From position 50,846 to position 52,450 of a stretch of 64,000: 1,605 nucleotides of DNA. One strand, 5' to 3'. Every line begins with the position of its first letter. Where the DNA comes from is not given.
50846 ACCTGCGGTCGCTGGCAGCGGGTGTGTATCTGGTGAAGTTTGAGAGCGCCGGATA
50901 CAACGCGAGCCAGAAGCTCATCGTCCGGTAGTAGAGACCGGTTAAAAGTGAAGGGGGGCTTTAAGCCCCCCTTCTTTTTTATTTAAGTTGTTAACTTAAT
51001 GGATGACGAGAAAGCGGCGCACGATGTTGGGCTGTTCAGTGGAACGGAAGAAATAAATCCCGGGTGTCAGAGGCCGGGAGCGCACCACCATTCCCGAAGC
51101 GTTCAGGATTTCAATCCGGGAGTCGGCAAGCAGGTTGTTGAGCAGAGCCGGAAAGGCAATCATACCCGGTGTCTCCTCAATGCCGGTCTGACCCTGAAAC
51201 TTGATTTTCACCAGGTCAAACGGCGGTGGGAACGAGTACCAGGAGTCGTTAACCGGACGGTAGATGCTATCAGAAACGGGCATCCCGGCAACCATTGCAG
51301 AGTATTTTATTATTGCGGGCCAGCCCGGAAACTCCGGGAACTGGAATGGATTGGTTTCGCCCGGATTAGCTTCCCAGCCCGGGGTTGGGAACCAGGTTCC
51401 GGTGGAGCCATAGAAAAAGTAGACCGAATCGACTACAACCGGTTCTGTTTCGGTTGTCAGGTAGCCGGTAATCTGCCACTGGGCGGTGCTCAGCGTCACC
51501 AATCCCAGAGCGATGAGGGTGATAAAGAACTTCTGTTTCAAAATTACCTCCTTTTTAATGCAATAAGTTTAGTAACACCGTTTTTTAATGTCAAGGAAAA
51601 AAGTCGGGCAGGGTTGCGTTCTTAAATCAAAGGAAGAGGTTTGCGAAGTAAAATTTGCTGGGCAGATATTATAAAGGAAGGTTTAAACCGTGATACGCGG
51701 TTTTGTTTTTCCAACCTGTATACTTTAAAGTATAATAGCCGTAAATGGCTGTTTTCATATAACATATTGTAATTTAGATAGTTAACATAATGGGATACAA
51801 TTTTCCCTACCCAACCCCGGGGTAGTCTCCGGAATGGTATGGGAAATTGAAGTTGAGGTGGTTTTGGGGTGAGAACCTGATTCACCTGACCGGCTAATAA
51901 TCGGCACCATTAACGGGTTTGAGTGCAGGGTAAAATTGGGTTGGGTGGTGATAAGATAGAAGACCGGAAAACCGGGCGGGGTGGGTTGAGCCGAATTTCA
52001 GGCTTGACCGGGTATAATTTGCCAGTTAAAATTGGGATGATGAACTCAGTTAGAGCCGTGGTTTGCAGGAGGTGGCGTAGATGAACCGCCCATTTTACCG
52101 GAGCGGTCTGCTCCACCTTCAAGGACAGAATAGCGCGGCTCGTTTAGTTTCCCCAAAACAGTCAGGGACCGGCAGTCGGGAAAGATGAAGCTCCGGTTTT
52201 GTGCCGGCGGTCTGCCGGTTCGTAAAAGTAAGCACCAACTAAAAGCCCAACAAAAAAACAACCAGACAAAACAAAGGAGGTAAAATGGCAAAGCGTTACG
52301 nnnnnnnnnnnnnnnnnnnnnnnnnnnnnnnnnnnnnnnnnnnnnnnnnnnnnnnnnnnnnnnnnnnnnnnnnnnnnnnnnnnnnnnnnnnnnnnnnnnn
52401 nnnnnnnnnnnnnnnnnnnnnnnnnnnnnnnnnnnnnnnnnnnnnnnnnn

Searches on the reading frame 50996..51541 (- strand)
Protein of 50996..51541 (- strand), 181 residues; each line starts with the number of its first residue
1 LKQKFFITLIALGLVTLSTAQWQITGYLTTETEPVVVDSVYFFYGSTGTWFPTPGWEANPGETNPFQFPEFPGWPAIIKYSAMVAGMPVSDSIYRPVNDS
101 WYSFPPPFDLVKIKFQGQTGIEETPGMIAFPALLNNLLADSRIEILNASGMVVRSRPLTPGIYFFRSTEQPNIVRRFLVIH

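Call 13: search_protein_families(library=pfam, proteins=[window:50996-51541:-])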
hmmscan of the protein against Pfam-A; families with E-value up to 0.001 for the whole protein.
window:50996-51541:- (181 aa): 0 families

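Call 15: find_encoding_contigs(protein=window:50996-51541:-, flank=3000, max_places=10)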
Protein window:50996-51541:- (181 aa): 1 contig read that carries it; 1 place shown.
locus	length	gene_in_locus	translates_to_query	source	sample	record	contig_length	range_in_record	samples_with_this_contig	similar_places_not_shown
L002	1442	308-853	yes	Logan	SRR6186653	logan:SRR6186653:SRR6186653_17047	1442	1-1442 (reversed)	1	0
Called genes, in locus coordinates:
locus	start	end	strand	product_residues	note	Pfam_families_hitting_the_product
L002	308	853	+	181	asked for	-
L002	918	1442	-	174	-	?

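Call 46: find_homologous_proteins(query=window:50996-51541:-, max_evalue=0.00001)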
Query window:50996-51541:- (181 aa): 8 proteins with E <= 0.00001 among 96 candidates.
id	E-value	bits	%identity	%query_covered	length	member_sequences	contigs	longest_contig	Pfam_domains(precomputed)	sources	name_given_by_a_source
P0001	1.0e-112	392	94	100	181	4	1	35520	-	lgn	-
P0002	1.5e-102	359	87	100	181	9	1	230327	-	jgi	jgi:hypothetical protein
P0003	3.4e-82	293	73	100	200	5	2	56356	-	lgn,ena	-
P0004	2.8e-79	283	70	100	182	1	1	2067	-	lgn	-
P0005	6.6e-79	282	69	100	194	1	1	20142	-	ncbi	ncbi:MAG: hypothetical protein ACUVUD_04455 [bacterium]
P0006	2.7e-64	234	59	99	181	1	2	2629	-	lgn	-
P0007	4.0e-58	214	100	55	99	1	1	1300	-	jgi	jgi:hypothetical protein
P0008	1.2e-53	200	50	91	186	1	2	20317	-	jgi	jgi:hypothetical protein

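Call 47: find_encoding_contigs(protein=P0003, flank=3000, max_places=3)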
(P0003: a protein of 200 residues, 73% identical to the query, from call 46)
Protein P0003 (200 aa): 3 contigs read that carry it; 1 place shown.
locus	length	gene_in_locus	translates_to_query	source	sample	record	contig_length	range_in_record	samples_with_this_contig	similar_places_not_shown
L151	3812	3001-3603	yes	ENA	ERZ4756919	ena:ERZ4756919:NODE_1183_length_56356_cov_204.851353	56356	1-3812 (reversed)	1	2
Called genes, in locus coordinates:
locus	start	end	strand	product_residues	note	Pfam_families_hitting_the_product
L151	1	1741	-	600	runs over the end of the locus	PF11551:Omp28 (weak), PF20773:InhA-like_MAM (weak)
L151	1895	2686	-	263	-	PF01209:Ubie_methyltran, PF00891:Methyltransf_2 (weak), PF02353:CMAS, PF13489:Methyltransf_23, PF13847:Methyltransf_31, PF08241:Methyltransf_11, PF08242:Methyltransf_12, PF13649:Methyltransf_25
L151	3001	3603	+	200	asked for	-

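Call 48: find_encoding_contigs(protein=P0005, flank=3000, max_places=3)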
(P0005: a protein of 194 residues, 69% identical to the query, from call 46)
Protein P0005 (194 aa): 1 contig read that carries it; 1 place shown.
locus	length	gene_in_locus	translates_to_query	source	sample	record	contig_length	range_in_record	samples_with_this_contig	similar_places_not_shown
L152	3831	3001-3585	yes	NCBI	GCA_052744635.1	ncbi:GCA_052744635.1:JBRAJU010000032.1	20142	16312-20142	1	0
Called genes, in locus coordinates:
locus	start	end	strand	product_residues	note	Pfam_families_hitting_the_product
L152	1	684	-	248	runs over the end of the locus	-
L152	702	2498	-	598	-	PF11551:Omp28, PF20773:InhA-like_MAM (weak)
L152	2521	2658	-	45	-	-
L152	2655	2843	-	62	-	-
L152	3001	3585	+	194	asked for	-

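Call 49: find_encoding_contigs(protein=P0008, flank=3000, max_places=3)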
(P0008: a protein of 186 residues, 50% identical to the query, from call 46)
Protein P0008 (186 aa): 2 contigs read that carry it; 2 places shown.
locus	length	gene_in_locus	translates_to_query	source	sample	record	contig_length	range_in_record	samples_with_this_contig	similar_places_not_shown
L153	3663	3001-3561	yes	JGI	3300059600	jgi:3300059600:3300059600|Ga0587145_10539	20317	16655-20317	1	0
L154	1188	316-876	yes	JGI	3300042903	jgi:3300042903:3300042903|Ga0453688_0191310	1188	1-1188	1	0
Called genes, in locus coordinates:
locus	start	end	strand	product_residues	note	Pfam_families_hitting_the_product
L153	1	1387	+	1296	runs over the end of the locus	PF07705:CARDB (faint), PF01344:Kelch_1 (faint)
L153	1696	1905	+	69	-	PF18962:Por_Secre_tail, PF11589:DUF3244 (weak)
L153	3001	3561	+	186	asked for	-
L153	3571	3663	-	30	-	?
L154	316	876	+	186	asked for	-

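Call 50: find_encoding_contigs(protein=P0006, flank=3000, max_places=3)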
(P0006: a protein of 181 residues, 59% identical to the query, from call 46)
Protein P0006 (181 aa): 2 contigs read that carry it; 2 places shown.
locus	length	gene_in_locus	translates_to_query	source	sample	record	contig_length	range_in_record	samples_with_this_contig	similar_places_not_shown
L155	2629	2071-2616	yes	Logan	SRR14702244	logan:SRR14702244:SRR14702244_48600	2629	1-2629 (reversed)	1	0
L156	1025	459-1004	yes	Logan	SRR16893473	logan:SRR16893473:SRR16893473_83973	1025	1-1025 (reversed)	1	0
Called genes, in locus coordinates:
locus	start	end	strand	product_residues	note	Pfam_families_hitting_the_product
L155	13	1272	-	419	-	PF00155:Aminotran_1_2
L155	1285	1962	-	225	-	PF01791:DeoC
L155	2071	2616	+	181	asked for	-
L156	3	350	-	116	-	?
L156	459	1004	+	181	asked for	-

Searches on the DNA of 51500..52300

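Call 34: search_rna_families(source=window, start=51500, end=52300, threshold=evalue, max_evalue=10)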
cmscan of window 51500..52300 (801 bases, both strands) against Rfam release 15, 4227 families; matches with E-value up to 10: 6.
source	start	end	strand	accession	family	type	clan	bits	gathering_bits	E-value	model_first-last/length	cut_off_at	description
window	51726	51804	+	RF02900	AaHKsRNA82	Gene; sRNA;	-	18.3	51.4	7.1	1-81/81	no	Aggregatibacter sRNA 82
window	52033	52087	+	RF01309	sR60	Gene; snRNA; snoRNA; CD-box;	CL00132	17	50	0.35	1-55/55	no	Small nucleolar RNA sR60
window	51751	51784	+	RF00196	AMV_RNA1_SL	Cis-reg;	-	16.8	60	9.1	1-35/35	no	Alfalfa mosaic virus RNA 1 5' UTR stem-loop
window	51643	51707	+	RF01394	isrK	Gene; sRNA;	-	13.2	50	3.9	1-77/77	no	isrK Hfq binding RNA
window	51836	51878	+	RF03071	Sodium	Cis-reg; riboswitch;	-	13.1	40.5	7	1-55/55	no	Na+ riboswitch aptamer (DUF1646)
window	52149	52217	+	RF00223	IRES_Bip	Cis-reg; IRES;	-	9.6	40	1.6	1-263/263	no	bip internal ribosome entry site (IRES)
